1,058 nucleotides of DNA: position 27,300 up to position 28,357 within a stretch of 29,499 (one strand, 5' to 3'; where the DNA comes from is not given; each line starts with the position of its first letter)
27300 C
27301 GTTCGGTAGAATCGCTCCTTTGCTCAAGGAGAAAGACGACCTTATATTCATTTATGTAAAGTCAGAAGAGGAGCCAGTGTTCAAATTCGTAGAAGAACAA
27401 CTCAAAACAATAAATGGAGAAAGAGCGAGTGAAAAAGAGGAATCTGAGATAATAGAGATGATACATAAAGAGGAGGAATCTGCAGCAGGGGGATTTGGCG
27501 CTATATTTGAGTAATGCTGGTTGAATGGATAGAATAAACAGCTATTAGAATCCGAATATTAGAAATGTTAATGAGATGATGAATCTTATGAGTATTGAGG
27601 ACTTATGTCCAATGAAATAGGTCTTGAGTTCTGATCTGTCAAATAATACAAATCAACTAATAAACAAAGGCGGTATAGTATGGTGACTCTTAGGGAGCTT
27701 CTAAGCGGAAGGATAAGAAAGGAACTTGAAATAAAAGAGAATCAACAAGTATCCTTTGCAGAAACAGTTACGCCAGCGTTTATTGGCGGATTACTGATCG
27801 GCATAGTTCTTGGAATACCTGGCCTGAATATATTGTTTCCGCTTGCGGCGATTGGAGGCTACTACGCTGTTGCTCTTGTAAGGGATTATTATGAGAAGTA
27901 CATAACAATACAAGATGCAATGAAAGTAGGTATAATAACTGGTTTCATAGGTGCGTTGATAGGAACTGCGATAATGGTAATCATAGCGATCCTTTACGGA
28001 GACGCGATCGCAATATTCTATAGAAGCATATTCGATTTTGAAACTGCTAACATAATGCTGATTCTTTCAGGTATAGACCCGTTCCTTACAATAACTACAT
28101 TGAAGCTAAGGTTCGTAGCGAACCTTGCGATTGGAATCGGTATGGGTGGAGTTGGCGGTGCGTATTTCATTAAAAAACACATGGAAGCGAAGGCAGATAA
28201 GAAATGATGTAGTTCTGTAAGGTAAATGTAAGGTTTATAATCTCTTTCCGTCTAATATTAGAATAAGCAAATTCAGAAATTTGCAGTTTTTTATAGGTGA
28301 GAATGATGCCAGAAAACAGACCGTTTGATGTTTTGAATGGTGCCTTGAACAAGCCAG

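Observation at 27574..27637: Unannotated dual-guide box C/D RNA aimed at the wobble C34 of two different tRNAs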

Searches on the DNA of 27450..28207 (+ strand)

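Call 5: search_rna_families(source=window, start=27450, end=27750, threshold=evalue, max_evalue=10, show_alignments=5)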
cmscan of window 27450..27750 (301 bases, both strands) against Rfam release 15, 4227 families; matches with E-value up to 10: 9.
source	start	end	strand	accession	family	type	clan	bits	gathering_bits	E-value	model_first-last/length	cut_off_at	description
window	27573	27638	+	RF00270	SNORD61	Gene; snRNA; snoRNA; CD-box;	CL00067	17.1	43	5.2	1-72/72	no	Small nucleolar RNA SNORD61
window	27570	27626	+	RF00588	SNORD41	Gene; snRNA; snoRNA; CD-box;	CL00058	15.7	41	2.4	1-70/70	no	Small nucleolar RNA SNORD41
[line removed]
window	27572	27636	+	RF01152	sR1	Gene; snRNA; snoRNA; CD-box;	-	13.4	45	0.31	1-57/57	no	Small nucleolar RNA sR1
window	27551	27600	+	RF01126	sR41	Gene; snRNA; snoRNA; CD-box;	-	13.1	54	0.75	1-53/53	no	Small nucleolar RNA sR41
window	27560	27636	+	RF01185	snR75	Gene; snRNA; snoRNA; CD-box;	CL00045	12.6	40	2.5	1-88/88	no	Small nucleolar RNA snR75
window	27573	27635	+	RF01304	sR5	Gene; snRNA; snoRNA; CD-box;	-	12.2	40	1.7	1-53/53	no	Small nucleolar RNA sR5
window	27572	27636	+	RF01133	sR3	Gene; snRNA; snoRNA; CD-box;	-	11.8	41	0.93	1-55/55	no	Small nucleolar RNA sR3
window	27574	27607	+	RF01138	sR23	Gene; snRNA; snoRNA; CD-box;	-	11.2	45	1.8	1-54/54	no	Small nucleolar RNA sR23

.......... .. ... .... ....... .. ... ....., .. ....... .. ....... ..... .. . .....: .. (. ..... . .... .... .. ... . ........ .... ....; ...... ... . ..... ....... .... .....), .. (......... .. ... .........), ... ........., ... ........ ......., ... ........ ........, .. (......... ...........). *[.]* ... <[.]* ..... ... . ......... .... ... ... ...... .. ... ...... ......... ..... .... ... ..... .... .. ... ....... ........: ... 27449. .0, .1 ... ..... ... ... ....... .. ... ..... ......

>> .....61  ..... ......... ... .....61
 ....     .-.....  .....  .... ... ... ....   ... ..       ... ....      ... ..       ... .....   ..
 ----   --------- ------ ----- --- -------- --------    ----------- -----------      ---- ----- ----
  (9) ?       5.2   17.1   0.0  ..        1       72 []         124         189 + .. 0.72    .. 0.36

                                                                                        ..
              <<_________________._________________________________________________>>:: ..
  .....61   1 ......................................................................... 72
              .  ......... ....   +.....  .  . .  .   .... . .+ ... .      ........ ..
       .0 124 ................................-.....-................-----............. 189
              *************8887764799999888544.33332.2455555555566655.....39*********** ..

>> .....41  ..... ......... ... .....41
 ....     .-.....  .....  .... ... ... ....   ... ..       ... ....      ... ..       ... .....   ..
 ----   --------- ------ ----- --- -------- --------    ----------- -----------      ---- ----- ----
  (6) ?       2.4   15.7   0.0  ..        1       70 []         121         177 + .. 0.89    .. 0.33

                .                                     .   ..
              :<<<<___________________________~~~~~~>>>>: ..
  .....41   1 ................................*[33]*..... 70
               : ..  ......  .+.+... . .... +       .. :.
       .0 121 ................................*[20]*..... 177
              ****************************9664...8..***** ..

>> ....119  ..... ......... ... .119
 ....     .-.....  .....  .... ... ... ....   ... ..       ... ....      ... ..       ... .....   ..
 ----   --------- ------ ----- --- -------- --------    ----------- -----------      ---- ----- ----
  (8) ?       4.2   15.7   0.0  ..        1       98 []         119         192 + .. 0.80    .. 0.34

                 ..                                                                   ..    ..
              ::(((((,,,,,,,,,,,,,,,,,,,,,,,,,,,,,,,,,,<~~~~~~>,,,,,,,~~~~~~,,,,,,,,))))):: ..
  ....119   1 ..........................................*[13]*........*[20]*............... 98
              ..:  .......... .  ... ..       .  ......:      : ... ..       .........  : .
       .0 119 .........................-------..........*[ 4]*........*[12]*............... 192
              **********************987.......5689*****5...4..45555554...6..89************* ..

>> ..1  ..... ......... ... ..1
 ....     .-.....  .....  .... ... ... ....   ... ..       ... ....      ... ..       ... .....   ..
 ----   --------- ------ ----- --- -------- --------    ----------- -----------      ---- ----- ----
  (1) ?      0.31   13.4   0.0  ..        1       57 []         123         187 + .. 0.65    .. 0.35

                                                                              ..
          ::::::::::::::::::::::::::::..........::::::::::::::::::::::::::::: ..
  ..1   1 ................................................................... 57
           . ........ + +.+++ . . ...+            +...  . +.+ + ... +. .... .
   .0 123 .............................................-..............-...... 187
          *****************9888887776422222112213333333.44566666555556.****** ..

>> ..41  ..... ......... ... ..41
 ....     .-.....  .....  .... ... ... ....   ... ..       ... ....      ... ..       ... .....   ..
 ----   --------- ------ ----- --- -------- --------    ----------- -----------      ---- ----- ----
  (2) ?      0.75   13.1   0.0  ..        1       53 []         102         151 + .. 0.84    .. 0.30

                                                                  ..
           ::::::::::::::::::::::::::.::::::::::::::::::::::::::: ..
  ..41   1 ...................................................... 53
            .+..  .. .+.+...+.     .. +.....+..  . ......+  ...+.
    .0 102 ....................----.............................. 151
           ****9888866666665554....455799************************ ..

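Call 87: search_rna_families(source=L011, start=9890, end=10000, threshold=evalue, max_evalue=10, show_alignments=2)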
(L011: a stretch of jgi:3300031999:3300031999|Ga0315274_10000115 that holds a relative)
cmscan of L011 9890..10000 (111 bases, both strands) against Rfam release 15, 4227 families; matches with E-value up to 10: 11.
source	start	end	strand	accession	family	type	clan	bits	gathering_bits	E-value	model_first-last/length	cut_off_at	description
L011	9920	9944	+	RF01126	sR41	Gene; snRNA; snoRNA; CD-box;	-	19.8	54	0.0042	29-53/53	no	Small nucleolar RNA sR41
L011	9916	9958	+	RF01119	sR32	Gene; snRNA; snoRNA; CD-box;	-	18.5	40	0.0024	1-57/57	no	Small nucleolar RNA sR32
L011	9969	9991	+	RF00390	TYMV_upPK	Cis-reg;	-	14.7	38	0.74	1-23/23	no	turnip yellow mosaic virus upstream pseudo-knot (TYMV_upPK)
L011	9914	9970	+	RF00588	SNORD41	Gene; snRNA; snoRNA; CD-box;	CL00058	14.1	41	2.3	1-70/70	no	Small nucleolar RNA SNORD41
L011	9917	9979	+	RF01304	sR5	Gene; snRNA; snoRNA; CD-box;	-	13.8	40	0.23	1-53/53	no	Small nucleolar RNA sR5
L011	9916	9984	+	RF01137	sR21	Gene; snRNA; snoRNA; CD-box;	-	12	45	5.5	1-67/67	no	Small nucleolar RNA sR21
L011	9917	9944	+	RF01120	sR33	Gene; snRNA; snoRNA; CD-box;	-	11.3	37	2.4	28-55/55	no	Small nucleolar RNA sR33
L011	9934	9979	+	RF01147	sR12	Gene; snRNA; snoRNA; CD-box;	-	11.1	38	2.2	1-52/52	no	Small nucleolar RNA sR12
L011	9952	9998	+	RF01152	sR1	Gene; snRNA; snoRNA; CD-box;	-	10.9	45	0.62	1-57/57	no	Small nucleolar RNA sR1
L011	9950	9998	+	RF01129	sR44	Gene; snRNA; snoRNA; CD-box;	-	8.4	45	5.2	1-55/55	no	Small nucleolar RNA sR44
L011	9916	9980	+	RF01133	sR3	Gene; snRNA; snoRNA; CD-box;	-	8.3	41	3.5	1-55/55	no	Small nucleolar RNA sR3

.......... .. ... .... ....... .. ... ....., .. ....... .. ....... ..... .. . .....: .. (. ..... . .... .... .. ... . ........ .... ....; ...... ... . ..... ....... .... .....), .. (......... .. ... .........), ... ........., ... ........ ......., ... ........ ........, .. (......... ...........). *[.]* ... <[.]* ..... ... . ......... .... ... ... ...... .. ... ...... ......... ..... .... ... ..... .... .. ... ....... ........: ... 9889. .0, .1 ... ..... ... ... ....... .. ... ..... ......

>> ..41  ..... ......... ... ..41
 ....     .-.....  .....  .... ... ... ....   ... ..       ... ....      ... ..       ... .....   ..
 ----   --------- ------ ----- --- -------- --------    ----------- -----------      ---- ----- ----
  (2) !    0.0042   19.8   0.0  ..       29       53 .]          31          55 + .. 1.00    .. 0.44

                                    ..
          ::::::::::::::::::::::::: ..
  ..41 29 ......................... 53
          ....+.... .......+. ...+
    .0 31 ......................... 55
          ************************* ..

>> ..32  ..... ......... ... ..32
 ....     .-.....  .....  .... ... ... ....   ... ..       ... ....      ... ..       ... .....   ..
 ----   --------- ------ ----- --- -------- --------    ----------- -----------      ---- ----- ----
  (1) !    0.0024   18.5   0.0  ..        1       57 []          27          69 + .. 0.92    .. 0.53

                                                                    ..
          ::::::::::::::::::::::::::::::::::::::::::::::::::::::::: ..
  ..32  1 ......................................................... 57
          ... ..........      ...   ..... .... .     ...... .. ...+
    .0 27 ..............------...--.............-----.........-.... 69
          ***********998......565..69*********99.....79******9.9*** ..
